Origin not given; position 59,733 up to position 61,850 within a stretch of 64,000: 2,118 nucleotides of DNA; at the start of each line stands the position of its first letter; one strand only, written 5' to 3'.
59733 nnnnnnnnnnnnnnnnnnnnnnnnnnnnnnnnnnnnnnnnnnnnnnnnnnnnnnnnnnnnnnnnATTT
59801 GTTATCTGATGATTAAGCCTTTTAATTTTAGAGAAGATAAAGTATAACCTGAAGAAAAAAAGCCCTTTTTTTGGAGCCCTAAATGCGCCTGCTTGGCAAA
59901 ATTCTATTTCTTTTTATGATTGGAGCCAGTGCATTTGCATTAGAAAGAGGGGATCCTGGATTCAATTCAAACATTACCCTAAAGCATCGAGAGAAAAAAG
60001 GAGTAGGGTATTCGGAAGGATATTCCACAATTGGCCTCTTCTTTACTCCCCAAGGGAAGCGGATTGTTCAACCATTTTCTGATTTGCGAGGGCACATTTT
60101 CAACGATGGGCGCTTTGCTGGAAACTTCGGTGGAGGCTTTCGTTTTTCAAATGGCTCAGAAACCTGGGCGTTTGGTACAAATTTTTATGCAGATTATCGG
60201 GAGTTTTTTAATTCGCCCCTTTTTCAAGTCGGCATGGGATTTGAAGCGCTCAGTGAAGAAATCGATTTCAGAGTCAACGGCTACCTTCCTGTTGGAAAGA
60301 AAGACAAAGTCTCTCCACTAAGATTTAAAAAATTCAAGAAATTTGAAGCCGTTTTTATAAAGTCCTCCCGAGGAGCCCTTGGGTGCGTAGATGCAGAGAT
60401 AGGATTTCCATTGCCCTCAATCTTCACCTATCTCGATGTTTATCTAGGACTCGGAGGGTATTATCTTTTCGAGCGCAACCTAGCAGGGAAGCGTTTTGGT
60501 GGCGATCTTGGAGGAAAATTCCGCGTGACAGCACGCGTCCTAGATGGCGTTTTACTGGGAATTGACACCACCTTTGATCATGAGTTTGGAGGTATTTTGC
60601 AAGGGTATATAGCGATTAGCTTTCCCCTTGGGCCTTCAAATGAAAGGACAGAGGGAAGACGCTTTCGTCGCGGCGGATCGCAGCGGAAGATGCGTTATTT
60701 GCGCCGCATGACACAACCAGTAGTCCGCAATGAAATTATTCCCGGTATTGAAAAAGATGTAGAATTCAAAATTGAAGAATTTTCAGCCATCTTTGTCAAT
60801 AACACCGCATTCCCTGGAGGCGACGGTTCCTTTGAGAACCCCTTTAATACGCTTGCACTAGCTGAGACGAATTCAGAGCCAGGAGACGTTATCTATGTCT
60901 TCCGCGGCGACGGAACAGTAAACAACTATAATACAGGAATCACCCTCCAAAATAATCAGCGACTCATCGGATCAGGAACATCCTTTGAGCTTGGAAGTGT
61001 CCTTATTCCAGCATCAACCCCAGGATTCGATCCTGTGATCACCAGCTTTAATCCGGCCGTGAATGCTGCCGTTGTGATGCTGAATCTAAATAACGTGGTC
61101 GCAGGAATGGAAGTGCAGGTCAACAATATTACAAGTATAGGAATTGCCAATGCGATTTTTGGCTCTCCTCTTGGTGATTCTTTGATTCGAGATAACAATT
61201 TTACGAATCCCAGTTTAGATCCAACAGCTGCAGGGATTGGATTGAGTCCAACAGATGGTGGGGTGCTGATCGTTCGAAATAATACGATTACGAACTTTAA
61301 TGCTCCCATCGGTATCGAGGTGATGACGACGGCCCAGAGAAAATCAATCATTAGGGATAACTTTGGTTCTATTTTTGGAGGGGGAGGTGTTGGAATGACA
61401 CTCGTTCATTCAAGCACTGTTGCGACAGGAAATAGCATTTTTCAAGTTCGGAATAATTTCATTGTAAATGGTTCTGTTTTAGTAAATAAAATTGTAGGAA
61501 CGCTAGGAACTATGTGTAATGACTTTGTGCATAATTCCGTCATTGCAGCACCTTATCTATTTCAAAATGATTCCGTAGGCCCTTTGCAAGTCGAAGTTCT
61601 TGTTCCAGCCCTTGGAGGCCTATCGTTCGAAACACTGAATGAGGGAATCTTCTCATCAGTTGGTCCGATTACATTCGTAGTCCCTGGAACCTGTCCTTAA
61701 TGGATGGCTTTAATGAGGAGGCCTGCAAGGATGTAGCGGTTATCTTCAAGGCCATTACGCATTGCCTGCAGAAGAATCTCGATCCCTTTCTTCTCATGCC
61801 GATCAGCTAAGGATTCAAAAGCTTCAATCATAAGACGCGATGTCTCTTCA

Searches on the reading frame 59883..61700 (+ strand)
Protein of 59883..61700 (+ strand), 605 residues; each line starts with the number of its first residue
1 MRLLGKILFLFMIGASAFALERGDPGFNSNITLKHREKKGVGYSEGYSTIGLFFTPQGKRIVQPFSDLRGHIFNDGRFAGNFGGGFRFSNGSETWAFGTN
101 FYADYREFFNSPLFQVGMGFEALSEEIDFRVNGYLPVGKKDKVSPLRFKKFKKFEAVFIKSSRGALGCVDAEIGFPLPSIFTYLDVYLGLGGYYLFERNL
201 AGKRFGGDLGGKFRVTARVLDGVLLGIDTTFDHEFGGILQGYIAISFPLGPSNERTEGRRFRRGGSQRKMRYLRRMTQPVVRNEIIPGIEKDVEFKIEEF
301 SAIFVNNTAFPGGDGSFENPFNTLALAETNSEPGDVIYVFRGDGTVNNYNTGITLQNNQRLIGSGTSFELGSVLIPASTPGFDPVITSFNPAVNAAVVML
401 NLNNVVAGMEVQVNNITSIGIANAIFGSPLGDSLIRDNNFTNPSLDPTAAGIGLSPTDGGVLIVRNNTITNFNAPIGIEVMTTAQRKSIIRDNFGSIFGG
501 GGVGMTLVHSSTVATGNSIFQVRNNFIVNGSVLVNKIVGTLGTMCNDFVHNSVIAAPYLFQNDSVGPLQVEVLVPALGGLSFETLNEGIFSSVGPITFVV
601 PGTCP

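Call 34: search_protein_families(library=pfam, proteins=[window:59883-61700:+], max_evalue=0.001)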
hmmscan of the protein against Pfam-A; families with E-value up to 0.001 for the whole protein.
window:59883-61700:+ (605 aa): 1 family
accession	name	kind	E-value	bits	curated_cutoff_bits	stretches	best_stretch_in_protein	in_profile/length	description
PF11924.14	IAT_beta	-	2e-06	28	22.3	1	74-142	88-152/279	Inverse autotransporter, beta-domain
